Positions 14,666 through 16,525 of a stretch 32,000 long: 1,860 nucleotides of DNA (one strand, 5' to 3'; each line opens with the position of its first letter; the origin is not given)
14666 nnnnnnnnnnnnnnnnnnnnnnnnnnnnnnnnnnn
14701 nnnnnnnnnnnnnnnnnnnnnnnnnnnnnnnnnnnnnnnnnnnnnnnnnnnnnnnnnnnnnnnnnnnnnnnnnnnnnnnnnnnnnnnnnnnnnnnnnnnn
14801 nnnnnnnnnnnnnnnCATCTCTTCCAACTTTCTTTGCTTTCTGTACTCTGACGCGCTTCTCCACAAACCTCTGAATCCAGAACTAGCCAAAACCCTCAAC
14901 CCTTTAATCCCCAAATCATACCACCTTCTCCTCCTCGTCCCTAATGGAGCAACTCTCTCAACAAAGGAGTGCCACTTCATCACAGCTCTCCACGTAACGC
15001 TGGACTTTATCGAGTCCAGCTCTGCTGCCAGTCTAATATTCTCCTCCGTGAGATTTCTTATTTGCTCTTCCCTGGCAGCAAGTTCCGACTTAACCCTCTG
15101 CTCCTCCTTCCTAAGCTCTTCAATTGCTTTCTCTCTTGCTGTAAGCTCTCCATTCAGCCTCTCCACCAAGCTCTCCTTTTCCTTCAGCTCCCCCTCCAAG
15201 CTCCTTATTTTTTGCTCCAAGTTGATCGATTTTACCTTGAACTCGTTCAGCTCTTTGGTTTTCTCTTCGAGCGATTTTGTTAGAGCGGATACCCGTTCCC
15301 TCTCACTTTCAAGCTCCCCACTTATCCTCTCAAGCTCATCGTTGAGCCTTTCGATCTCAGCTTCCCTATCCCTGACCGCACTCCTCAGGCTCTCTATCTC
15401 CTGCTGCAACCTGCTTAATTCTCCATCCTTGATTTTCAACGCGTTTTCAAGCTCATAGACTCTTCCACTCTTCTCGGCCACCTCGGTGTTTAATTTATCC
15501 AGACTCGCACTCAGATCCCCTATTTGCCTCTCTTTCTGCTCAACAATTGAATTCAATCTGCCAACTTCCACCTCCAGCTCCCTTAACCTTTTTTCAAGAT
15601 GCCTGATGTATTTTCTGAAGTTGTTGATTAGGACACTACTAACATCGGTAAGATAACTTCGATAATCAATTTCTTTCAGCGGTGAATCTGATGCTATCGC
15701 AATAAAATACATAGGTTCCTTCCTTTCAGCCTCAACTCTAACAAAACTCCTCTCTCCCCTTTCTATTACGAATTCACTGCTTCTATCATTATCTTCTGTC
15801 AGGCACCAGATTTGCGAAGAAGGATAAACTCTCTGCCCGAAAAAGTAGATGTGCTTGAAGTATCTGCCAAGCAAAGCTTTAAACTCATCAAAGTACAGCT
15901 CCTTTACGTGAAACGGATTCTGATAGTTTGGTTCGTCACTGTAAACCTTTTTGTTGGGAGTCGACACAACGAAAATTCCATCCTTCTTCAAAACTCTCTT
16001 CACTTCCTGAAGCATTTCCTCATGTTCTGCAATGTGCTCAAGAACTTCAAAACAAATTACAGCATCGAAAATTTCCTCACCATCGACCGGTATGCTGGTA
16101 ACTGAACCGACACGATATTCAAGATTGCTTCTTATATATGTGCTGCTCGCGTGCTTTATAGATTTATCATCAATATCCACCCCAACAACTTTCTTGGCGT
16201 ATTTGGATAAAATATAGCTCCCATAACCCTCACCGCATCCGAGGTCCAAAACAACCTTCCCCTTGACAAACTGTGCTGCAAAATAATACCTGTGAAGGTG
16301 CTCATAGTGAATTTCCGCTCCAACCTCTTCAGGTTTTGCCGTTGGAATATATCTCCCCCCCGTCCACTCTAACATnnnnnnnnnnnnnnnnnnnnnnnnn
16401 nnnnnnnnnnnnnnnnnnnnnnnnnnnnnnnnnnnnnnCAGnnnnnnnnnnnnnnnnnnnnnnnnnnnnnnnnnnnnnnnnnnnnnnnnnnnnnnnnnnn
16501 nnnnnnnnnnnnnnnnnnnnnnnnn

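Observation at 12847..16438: Methyltransferase, ~215-aa coiled coil, GT2 and GT4 in one frameshifted gene of about 1190-1200 codons: a candidate molecular-ruler glycan polymerase/terminator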

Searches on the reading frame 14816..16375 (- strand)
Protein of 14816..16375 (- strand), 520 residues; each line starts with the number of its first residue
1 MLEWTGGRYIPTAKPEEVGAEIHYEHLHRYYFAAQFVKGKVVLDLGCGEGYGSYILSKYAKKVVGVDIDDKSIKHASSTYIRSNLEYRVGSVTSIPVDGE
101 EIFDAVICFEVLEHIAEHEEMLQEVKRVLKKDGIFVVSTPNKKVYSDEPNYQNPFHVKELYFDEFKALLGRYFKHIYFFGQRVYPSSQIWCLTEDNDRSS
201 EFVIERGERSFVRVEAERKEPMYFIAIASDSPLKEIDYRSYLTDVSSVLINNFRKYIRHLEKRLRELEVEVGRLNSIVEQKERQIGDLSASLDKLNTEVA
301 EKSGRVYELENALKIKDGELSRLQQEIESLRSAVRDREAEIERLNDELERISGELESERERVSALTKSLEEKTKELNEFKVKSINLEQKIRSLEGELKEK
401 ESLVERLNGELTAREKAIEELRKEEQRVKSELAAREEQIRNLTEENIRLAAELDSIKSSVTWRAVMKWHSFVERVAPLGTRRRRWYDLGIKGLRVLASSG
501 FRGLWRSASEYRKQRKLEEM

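Call 77: search_solved_structures(query=window:14816-16375:-, max_evalue=1)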
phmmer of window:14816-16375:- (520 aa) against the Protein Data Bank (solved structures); distinct sequences matched with E-value up to 1: 208 (the best 60 are shown).
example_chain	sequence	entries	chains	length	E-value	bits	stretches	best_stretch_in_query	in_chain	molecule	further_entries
3l8d_A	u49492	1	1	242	1.4e-15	60.4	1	32-139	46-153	Methyltransferase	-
1xxl_A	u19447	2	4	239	2.2e-11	46.5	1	33-169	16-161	YcgJ protein | ycgJ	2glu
1ve3_A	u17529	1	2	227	9.5e-11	44.4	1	38-137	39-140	hypothetical protein PH0226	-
8rdl_A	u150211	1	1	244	1.9e-10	43.5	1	36-137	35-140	ToxA protein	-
5je3_A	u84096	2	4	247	7.7e-08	34.8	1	36-140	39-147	Methyl transferase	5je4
5jdz_A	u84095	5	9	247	7.7e-08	34.8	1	36-140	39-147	Methyl transferase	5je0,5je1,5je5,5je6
5jdy_A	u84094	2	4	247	7.8e-08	34.8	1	36-140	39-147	Methyl transferase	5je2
3mgg_A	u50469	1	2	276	1.2e-07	34.3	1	36-138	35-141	Methyltransferase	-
6gkv_A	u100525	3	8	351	4.8e-07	32.2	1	27-139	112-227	Coclaurine N-methyltransferase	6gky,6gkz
5wp5_A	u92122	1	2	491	5.1e-07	32.1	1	35-152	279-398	Phosphomethylethanolamine N-methyltransferase 2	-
3g5l_A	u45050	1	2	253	1.4e-06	30.7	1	39-142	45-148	Putative S-adenosylmethionine dependent methyltransferase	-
5wp4_A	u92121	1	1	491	1.7e-06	30.4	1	37-139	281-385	Phosphoethanolamine N-methyltransferase 1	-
6uak_A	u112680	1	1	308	1.8e-06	30.3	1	42-139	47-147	SAM dependent methyltransferase LahSB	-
6f5z_A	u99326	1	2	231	1.9e-06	30.3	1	17-139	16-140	24-sterol C-methyltransferase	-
9wj7_B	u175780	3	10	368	3.1e-06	29.6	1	29-155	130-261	N-methyltransferase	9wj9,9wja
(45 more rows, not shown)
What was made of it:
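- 15650..16375 (-): N-terminal class I SAM-methyltransferase domain (residues 1-242 from ATG 16375): the presumed chain-terminating cap enzyme. PDB sequence hits include the WbdD methyltransferase at E 2e-5 (call 77).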
